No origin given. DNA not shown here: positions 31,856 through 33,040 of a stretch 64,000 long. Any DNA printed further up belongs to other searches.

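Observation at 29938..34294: Minimal type-II-PKS / aryl-polyene-like module (ACP, KS, KS-partner, adenylating enzyme, degenerate hydrolase-like protein) appended to tpiA-secG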

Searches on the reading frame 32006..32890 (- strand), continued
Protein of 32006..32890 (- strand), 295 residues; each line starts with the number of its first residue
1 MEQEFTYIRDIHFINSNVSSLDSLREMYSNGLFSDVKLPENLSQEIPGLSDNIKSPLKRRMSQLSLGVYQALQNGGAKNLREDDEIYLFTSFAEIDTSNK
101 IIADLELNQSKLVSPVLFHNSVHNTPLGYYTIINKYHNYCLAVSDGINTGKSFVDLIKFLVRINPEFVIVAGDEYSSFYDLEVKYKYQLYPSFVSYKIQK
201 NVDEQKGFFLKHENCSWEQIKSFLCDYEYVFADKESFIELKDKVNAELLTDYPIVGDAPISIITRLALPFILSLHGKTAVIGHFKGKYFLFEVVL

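Call 65: search_protein_families(library=ncbifam, proteins=[L026:4996-6579:+, L025:4963-6543:+, L026:10523-11587:+, L026:11590-11967:+, L026:11987-13933:+, L026:8951-10240:+, L019:5305-7044:+, L007:5953-6888:+, L007:8960-10384:+], max_evalue=0.00001)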
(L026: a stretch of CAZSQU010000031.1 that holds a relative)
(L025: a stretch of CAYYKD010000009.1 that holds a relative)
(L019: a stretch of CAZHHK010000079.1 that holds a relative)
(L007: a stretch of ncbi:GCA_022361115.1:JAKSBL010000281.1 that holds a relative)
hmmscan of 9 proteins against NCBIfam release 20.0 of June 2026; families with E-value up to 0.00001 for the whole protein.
L026:4996-6579:+ (528 aa): 8 families
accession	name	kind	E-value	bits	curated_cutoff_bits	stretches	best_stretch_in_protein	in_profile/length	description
NF041222.1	BagA_FevW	exception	2.7e-128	428.9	1000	1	4-507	2-506/529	bagremycin/ferroverdin biosynthesis tyrosine ammonia-lyase BagA/FevW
NF006871.0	PRK09367.1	subfamily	6.5e-128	427.5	524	1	2-520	3-497/505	histidine ammonia-lyase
TIGR01225.1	hutH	equivalog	6.9e-127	424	539.15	1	3-524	1-498/506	histidine ammonia-lyase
TIGR04475.1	Phe_D_beta_mut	equivalog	5.8e-117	391.5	800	1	7-513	7-507/510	phenylalanine aminomutase (D-beta-phenylalanine forming)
NF053541.1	FlxA_rubin_TAL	equivalog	1.2e-113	380.2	700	1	11-516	2-497/498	flexirubin biosynthesis tyrosine ammonia-lyase FlxA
TIGR01226.1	phe_am_lyase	equivalog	4.3e-108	362.4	519.15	1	2-501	32-530/680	phenylalanine ammonia-lyase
TIGR03832.1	Tyr_2_3_mutase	equivalog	2e-107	359.8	501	1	5-510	1-502/507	tyrosine 2,3-aminomutase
TIGR04473.1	taxol_Phe_23mut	exception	1.8e-73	247.9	1250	1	45-479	70-501/687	phenylalanine aminomutase (L-beta-phenylalanine forming)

L025:4963-6543:+ (527 aa): 8 families
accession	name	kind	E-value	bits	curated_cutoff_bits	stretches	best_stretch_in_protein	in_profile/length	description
NF041222.1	BagA_FevW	exception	1.9e-130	436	1000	1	5-508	3-507/529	bagremycin/ferroverdin biosynthesis tyrosine ammonia-lyase BagA/FevW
NF006871.0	PRK09367.1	subfamily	7.9e-130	433.9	524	1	2-520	3-497/505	histidine ammonia-lyase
TIGR01225.1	hutH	equivalog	4.1e-126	421.4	539.15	1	3-525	1-499/506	histidine ammonia-lyase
TIGR04475.1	Phe_D_beta_mut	equivalog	3.5e-117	392.2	800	1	6-514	6-508/510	phenylalanine aminomutase (D-beta-phenylalanine forming)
NF053541.1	FlxA_rubin_TAL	equivalog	7.2e-117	390.9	700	1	10-516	1-497/498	flexirubin biosynthesis tyrosine ammonia-lyase FlxA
TIGR03832.1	Tyr_2_3_mutase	equivalog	1e-111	374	501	1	5-510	1-502/507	tyrosine 2,3-aminomutase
TIGR01226.1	phe_am_lyase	equivalog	9.1e-109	364.7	519.15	1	3-502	33-531/680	phenylalanine ammonia-lyase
TIGR04473.1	taxol_Phe_23mut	exception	5e-71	239.9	1250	1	42-478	67-500/687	phenylalanine aminomutase (L-beta-phenylalanine forming)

L026:10523-11587:+ (355 aa): 16 families
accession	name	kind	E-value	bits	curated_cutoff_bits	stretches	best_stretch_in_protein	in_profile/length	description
TIGR03150.1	fabF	equivalog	1.1e-37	129.7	493.75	1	122-350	158-405/407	beta-ketoacyl-ACP synthase II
NF006618.0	PRK09185.1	subfamily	1.2e-35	123.3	407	1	123-349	159-388/394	beta-ketoacyl-ACP synthase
NF004618.0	PRK05952.1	equivalog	1.4e-35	123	455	1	118-350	140-379/384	beta-ketoacyl-ACP synthase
NF004970.0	PRK06333.1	subfamily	1.3e-34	119.8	525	1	121-353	169-421/424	beta-ketoacyl-ACP synthase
NF006274.0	PRK08439.1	equivalog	5.7e-34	117.6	621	1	121-353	158-405/406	beta-ketoacyl-ACP synthase II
NF005589.0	PRK07314.1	subfamily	9.1e-33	113.6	387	1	122-354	161-412/413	beta-ketoacyl-ACP synthase II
NF058662.1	cispenta_AmcF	equivalog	1.5e-32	113.1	325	1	115-349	119-365/369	cispentacin biosynthesis acyltransferase subunit AmcF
NF005490.0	PRK07103.1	equivalog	7.9e-22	77.9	445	1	124-353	168-412/414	polyketide beta-ketoacyl:acyl carrier protein synthase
NF006587.0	PRK09116.1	equivalog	3.6e-21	75.4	470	1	164-354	208-407/408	beta-ketoacyl-ACP synthase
NF005076.0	PRK06501.1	equivalog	6.1e-20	71.5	629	1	122-349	172-418/425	beta-ketoacyl-ACP synthase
NF005916.1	PRK07910.1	equivalog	1.9e-19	69.9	560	1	119-351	165-415/418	KasA/KasB family beta-ketoacyl-ACP synthase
NF006434.0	PRK08722.1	equivalog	1.5e-15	57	759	1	117-354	157-414/414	beta-ketoacyl-ACP synthase II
NF005935.0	PRK07967.1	equivalog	1.6e-15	56.9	630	1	124-353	161-403/406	beta-ketoacyl-ACP synthase I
NF053555.1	prodigi_MBC_PigJ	equivalog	7e-12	44.4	900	1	123-324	511-717/759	prodigiosin MBC biosynthesis protein PigJ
NF004798.0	PRK06147.1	equivalog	3.9e-06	26.3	342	1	60-222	68-226/349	3-oxoacyl-(acyl carrier protein) synthase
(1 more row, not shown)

L026:11590-11967:+ (126 aa): 0 families

L026:11987-13933:+ (649 aa): 10 families
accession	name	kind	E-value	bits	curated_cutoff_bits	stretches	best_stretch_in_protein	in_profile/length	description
TIGR00813.1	sss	superfamily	7.9e-61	206.3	184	2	34-237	1-199/411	sodium/solute symporter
TIGR02121.1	Na_Pro_sym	equivalog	1.7e-56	191.9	515.5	2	7-229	4-228/488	sodium/proline symporter PutP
TIGR02119.1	panF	equivalog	1.3e-49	169.5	328.05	2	7-226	9-226/471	sodium/pantothenate symporter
TIGR03648.1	Na_symport_lg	subfamily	2.1e-44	151.9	320.75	2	9-421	2-300/547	VC_2705 family sodium/solute symporter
NF011948.0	PRK15419.1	equivalog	1.1e-34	120.2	955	2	8-216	9-219/502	sodium/proline symporter PutP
NF006903.2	PRK09395.1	subfamily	2.5e-24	85.6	750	2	8-207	39-233/552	cation/acetate symporter ActP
NF058657.1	MncbAcdTpMctC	equivalog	1.9e-23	82.7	670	2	8-210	10-211/527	monocarboxylic acid transporter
NF009135.0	PRK12488.1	subfamily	9.8e-23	80.5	850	2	4-207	33-230/549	cation/acetate symporter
NF007790.0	PRK10484.1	equivalog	7.7e-20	71.2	401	1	6-240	7-245/527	solute:sodium symporter family transporter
TIGR02711.1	symport_actP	equivalog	1.6e-19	70.1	1099.25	1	8-207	36-230/549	cation/acetate symporter ActP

L026:8951-10240:+ (430 aa): 35 families (the best 25 are shown)
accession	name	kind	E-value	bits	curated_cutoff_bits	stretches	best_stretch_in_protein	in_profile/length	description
TIGR02372.1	4_coum_CoA_lig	equivalog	9.5e-20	70.6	334.7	1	104-264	95-253/386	4-coumarate--CoA ligase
NF004837.0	PRK06187.1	subfamily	4e-18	65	476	1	103-260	169-330/531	long-chain-fatty-acid--CoA ligase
NF006386.0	PRK08633.1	equivalog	4.8e-16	57.7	1221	1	109-258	787-940/1147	acyl-[ACP]--phospholipid O-acyltransferase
NF005291.0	PRK06814.1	equivalog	1.2e-15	56.6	1349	1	103-256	792-947/1140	acyl-[ACP]--phospholipid O-acyltransferase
NF052269.1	Staph_lig_FadD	equivalog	1.3e-14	53.4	650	1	83-268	126-315/499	long-chain-fatty-acid--CoA ligase FadD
NF005959.0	PRK08043.1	equivalog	1.7e-14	53.1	886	1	103-255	364-518/719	bifunctional acyl-ACP--phospholipid O-acyltransferase/long-chain-fatty-acid--ACP ligase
TIGR01734.1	D-ala-DACP-lig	equivalog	1e-13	50.7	559.85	1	298-426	368-500/504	D-alanine--poly(phosphoribitol) ligase subunit DltA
TIGR01733.1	AA-adenyl-dom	subfamily_domain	1.9e-13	50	317.4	1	103-258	119-278/409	amino acid adenylation domain-containing protein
NF009071.0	PRK12406.1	subfamily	2.8e-13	49.1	701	1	109-260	158-316/510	acyl-CoA synthetase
NF003417.0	PRK04813.1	subfamily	5.6e-13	48.3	476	1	297-426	369-501/505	D-alanine--poly(phosphoribitol) ligase subunit DltA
NF005714.0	PRK07529.1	subfamily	3.2e-12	45.6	632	1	103-258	217-380/640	acyl-CoA synthetase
NF004114.0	PRK05605.1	equivalog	5.4e-12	44.8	766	1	104-257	221-379/575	long-chain-fatty-acid--CoA ligase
TIGR03098.1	ligase_PEP_1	hypoth_equivalog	1.1e-11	43.9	592.35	0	317-424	408-514/517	acyl-CoA ligase (AMP-forming), exosortase A system-associated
NF006167.0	PRK08308.1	equivalog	2.2e-11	43.3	513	1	104-257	101-252/414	acyl-CoA synthetase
NF004971.0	PRK06334.1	equivalog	2.6e-11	42.8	847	1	108-208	187-288/539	long chain fatty acid--[acyl-carrier-protein] ligase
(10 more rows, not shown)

L019:5305-7044:+ (580 aa): 1 family
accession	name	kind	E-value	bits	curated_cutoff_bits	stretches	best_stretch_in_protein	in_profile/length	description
NF049990.1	CellobisidaseCelK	equivalog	3.4e-85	286.9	1700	1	42-578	214-814/889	cellulose 1,4-beta-cellobiosidase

L007:5953-6888:+ (312 aa): 30 families (the best 25 are shown)
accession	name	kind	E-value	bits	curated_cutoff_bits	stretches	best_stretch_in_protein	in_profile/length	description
TIGR03413.1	GSH_gloB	equivalog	5.3e-18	65.3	200.8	2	104-164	71-130/248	hydroxyacylglutathione hydrolase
NF012229.1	bla_class_B_core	domain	1.1e-16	61.3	100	1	13-151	10-139/139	metallo-beta-lactamase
NF033105.1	bla_subclass_B3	equivalog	4e-16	59.1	240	1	22-154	26-159/257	subclass B3 metallo-beta-lactamase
NF033184.1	B3_Acin_new1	exception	2.3e-12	46.6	580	1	5-145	36-175/283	putative subclass B3 metallo-beta-lactamase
TIGR04559.1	SoxH_rel_PQQ_2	hypoth_equivalog_domain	7.5e-12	45.2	280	1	28-225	40-235/283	quinoprotein relay system zinc metallohydrolase 2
NF008887.0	PRK11921.1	equivalog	1.1e-11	44.3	635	1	14-177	30-181/396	anaerobic nitric oxide reductase flavorubredoxin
NF000405.1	HARLDQ_not_B3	exception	1.7e-11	44.2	350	1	18-149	40-170/267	HARLDQ motif MBL-fold protein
NF000457.2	blaPEDO-1_fam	exception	1.4e-10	41.1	550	1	22-150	55-184/286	PEDO-1 family subclass B3 metallo-beta-lactamase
NF053820.1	MBLfold_Strvi7410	exception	1.7e-10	40.8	525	0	112-226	150-278/343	Strvi_7410 family MBL fold metallo-hydrolase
NF000438.2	blaPOM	exception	6.2e-10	38.7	610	1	13-148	50-186/286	POM family subclass B3 metallo-beta-lactamase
NF033088.2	bla_subclass_B1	equivalog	3.9e-09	36.5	200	1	21-204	34-202/217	subclass B1 metallo-beta-lactamase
NF040470.1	blaEAM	exception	4.6e-09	35.7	660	1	16-147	79-212/318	EAM family subclass B3 metallo-beta-lactamase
NF033185.1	B3_Acin_new2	exception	2.6e-08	33.4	625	1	20-145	52-177/285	putative subclass B3 metallo-beta-lactamase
NF040644.1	blaPAM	exception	2.7e-08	33.3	615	1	23-148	61-186/287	PAM family subclass B3 metallo-beta-lactamase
NF007597.0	PRK10241.1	equivalog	3.1e-08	33.2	421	1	58-190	47-152/251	hydroxyacylglutathione hydrolase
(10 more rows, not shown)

L007:8960-10384:+ (475 aa): 22 families
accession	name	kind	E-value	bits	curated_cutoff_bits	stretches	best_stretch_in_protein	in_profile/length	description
TIGR04072.2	rSAM_ladder_B12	equivalog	1e-97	327.6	360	1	4-431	1-419/443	lipid biosynthesis B12-binding/radical SAM protein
TIGR04385.1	B12_rSAM_cofa1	equivalog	2.4e-57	195.1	450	1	5-403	2-412/438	B12 lower ligand biosynthesis radical SAM protein BzaD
TIGR04428.1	B12_rSAM_trp_MT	equivalog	1.7e-30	105.9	500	2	184-383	210-419/558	tryptophan 2-C-methyltransferase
TIGR04479.1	bcpD_PhpK_rSAM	subfamily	9.5e-28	96.8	600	1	127-359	179-408/504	PhpK family radical SAM P-methyltransferase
TIGR03471.1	HpnJ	equivalog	2.3e-26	92.7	577.6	1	176-393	183-395/472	hopanoid biosynthesis associated radical SAM protein HpnJ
NF045585.1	rSAM_slr0320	equivalog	7.4e-23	80.8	775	1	95-396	136-448/511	photosystem II high light acclimation radical SAM protein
TIGR04013.1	B12_SAM_MJ_1487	hypoth_equivalog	4.2e-18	65.4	251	1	85-243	59-203/382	TIGR04013 family B12-binding domain/radical SAM domain-containing protein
TIGR02026.1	BchE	equivalog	2.2e-16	59.8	481.35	1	14-359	15-364/497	magnesium-protoporphyrin IX monomethyl ester anaerobic oxidative cyclase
TIGR03975.1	rSAM_ocin_1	subfamily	2.2e-14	52.9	281.85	1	97-362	157-432/606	RiPP maturation radical SAM C-methyltransferase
TIGR04014.1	B12_SAM_MJ_0865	equivalog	2.5e-14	52.9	360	1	78-373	50-347/434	methyl-coenzyme M reductase glutamine C-methyltransferase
NF038361.1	rSAM_Sden_1168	equivalog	4e-14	52.1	575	1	176-393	267-481/560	Sden_1168 family B12-binding radical SAM P-methyltransferase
NF050148.1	rSAM_ApyD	equivalog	5.1e-14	51.6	750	1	96-364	102-370/645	RiPP biosynthesis radical SAM protein ApyD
NF033070.1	rSAM_AprD4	equivalog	6.9e-14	51.6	500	1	176-396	181-401/456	AprD4 family radical SAM diol-dehydratase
TIGR04367.1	HpnR_B12_rSAM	equivalog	3e-12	45.9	650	1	13-269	14-265/490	hopanoid C-3 methylase HpnR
TIGR04190.1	B12_SAM_Ta0216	equivalog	2.8e-11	42.7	500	1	87-366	101-400/554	TIGR04190 family B12-binding domain/radical SAM domain protein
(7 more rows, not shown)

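Call 66: predict_structure(alignment_id=A1)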
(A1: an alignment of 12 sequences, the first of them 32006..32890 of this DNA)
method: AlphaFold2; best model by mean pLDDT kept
length: 295 residues; sequences in the alignment: 12
mean_pLDDT: 81.3   pTM: 0.84
mean pLDDT of the five models: 81.3, 80.5, 78.6, 77.1, 76.6
residues with pLDDT >= 90: 118; 70-90: 124; 50-70: 22; < 50: 31
segments of 3 or more residues with pLDDT < 50: 94-123
pLDDT, mean of each block of 10 residues (from residue 1): 83 88 91 84 85 84 89 92 86 50 41 33 62 75 70 86 86 77 71 93 85 93 94 93 92 88 96 96 91 96
secondary structure, 60 per line:
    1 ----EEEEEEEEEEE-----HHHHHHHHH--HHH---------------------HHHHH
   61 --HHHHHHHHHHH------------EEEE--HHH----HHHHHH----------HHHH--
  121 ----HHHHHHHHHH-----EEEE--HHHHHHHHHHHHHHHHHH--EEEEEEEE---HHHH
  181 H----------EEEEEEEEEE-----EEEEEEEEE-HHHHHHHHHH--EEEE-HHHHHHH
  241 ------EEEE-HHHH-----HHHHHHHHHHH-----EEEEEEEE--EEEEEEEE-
elements in order: E5-15 H21-29 H56-60 H63-73 E86-89 H99-104 H115-118 H125-134 E140-143 H146-163 E166-173 H177-181 E192-201 E207-215 H217-226 E229-232 H234-240 E247-250 H252-255 H261-271 E277-284 E287-294

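Call 69: fold_search(model_id=the predicted structure, library=pdb)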
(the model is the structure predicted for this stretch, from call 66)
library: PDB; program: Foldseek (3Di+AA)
matches with E <= 10: 848; with E <= 0.001: 463
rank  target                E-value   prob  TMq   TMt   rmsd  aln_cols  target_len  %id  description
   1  6qsp_B                1.3e-09  1.00  0.59  0.71   5.2       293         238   16  Ketosynthase (ApeO) in Complex with its Chain Length Factor (ApeC) from Xenorhabdus doucetiae (released 2019-04-03)
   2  6kxf_B                2.1e-09  1.00  0.64  0.54   7.4       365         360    9  The ishigamide ketosynthase/chain length factor (released 2020-05-06)
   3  3hhd_A                2.5e-09  1.00  0.60  0.25   7.0       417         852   10  Structure of the Human Fatty Acid Synthase KS-MAT Didomain as a Framework for Inhibitor Design. (released 2010-02-09)
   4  6smp_F                4.4e-09  1.00  0.62  0.55   6.5       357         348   11  AntDE:AntF (holo): type II PKS acyl-carrier protein in complex with its ketosynthase bound to the hexaketide (released 2020-05-27)
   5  3hhd_C                4.7e-09  1.00  0.58  0.24   7.3       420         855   10  Structure of the Human Fatty Acid Synthase KS-MAT Didomain as a Framework for Inhibitor Design. (released 2010-02-09)
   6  9b7z_A                6.0e-09  1.00  0.58  0.24   8.7       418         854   10  Human endogenous FASN with 1,3-DBP - Class 1 focused condensing wing (released 2025-02-26)
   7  3hhd_D                9.9e-09  1.00  0.58  0.24   7.3       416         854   10  Structure of the Human Fatty Acid Synthase KS-MAT Didomain as a Framework for Inhibitor Design. (released 2010-02-09)
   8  5vxh_B                1.2e-08  1.00  0.52  0.48  11.2       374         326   10  Crystal structure of Xanthomonas campestris OleA E117D (released 2017-10-25)
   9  6kxe_B                1.6e-08  1.00  0.62  0.53   7.4       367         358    9  The ishigamide ketosynthase/chain length factor (released 2020-05-06)
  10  3s21                  2.1e-08  1.00  0.52  0.46  11.2       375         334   10  Crystal structure of cerulenin bound Xanthomonas campestri OleA (co-crystal) (released 2012-05-09)
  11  6b2u                  2.2e-08  1.00  0.49  0.45  11.7       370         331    9  Crystal structure of Xanthomonas campestris OleA H285N with Cerulenin (released 2018-02-28)
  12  6smo_C                2.4e-08  1.00  0.64  0.56   6.4       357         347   10  AntDE:AntF (apo): type II PKS acyl-carrier protein in complex with its ketosynthase bound to the hexaketide (released 2020-05-27)
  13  8cg5_A                2.7e-08  1.00  0.59  0.17   8.9       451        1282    9  The ACP crosslinked to the KS of the cercosporin fungal non-reducing polyketide synthase (NR-PKS) CTB1 (SAT-KS:ACP-MAT (released 2024-02-21)
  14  9ctl_A                2.7e-08  1.00  0.58  0.10   9.3       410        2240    8  Full length EcPKS2 - malonylCoA inhibited dataset (released 2025-01-29)
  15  6b2t_B                2.7e-08  1.00  0.52  0.46  11.0       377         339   10  Crystal structure of Xanthomonas campestris OleA H285D (released 2018-02-28)
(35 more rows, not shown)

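Call 91: find_encoding_contigs(protein=P0061, flank=9000, max_places=1)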
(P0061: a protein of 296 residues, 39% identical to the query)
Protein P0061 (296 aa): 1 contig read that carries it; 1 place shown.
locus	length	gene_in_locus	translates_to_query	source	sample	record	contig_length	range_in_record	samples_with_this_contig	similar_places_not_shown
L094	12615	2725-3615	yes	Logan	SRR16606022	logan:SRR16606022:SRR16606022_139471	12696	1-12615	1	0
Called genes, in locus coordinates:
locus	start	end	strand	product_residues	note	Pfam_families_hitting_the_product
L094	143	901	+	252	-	PF00121:TIM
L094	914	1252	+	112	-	PF03840:SecG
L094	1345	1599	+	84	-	PF00550:PP-binding (weak)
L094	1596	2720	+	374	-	PF00109:ketoacyl-synt, PF08545:ACP_syn_III (faint), PF02801:Ketoacyl-synt_C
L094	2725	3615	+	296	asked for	PF13723:Ketoacyl-synt_2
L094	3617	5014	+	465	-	PF00501:AMP-binding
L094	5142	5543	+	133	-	-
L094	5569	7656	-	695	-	PF13089:PP_kinase_N, PF02503:PP_kinase, PF17941:PP_kinase_C_1, PF13091:PLDc_2 (faint), PF13090:PP_kinase_C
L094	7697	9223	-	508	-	PF02541:Ppx-GppA, PF24391:HD-CE (weak), PF01966:HD, PF21447:Ppx-GppA_III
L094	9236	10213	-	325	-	PF00370:FGGY_N (weak), PF00480:ROK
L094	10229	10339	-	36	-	-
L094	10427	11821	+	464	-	PF00309:Sigma54_AID, PF04963:Sigma54_CBD, PF04552:Sigma54_DBD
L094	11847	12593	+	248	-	PF02482:Ribosomal_S30AE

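Call 92: find_encoding_contigs(protein=P0060, flank=9000, max_places=1)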
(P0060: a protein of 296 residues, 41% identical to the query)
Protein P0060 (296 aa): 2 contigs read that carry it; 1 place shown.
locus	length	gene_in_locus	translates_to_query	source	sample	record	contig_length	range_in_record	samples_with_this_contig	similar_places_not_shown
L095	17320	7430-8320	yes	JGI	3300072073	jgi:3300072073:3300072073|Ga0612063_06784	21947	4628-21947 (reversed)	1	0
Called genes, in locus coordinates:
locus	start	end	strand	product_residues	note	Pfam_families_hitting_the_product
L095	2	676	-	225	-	?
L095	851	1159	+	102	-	PF00301:Rubredoxin, PF21349:RUBY_RBDX (faint)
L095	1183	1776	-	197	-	-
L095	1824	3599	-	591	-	PF00224:PK, PF02887:PK_C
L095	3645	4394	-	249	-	PF08713:DNA_alkylation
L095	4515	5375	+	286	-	PF00121:TIM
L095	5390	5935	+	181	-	PF03840:SecG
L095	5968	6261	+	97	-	PF00550:PP-binding (weak)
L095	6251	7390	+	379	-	PF00109:ketoacyl-synt, PF08545:ACP_syn_III (weak), PF02801:Ketoacyl-synt_C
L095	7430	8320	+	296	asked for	PF13723:Ketoacyl-synt_2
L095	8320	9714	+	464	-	PF00501:AMP-binding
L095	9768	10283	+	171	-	PF13690:CheX, PF04509:CheC (weak)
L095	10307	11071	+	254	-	-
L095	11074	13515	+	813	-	PF12349:Sterol-sensing (faint), PF03176:MMPL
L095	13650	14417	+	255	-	PF00142:Fer4_NifH (weak), PF01656:CbiA, PF02374:ArsA_ATPase, PF06564:CBP_BcsQ, PF09140:MipZ (weak), PF10609:ParA, PF13614:AAA_31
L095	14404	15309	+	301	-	PF02195:ParB_N, PF17762:HTH_ParB, PF23552:ParB_C (weak)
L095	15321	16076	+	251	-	PF00106:adh_short, PF08659:KR (weak), PF13561:adh_short_C2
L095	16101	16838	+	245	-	PF00149:Metallophos, PF12850:Metallophos_2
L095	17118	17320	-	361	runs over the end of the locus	PF13145:Rotamase_2 (faint)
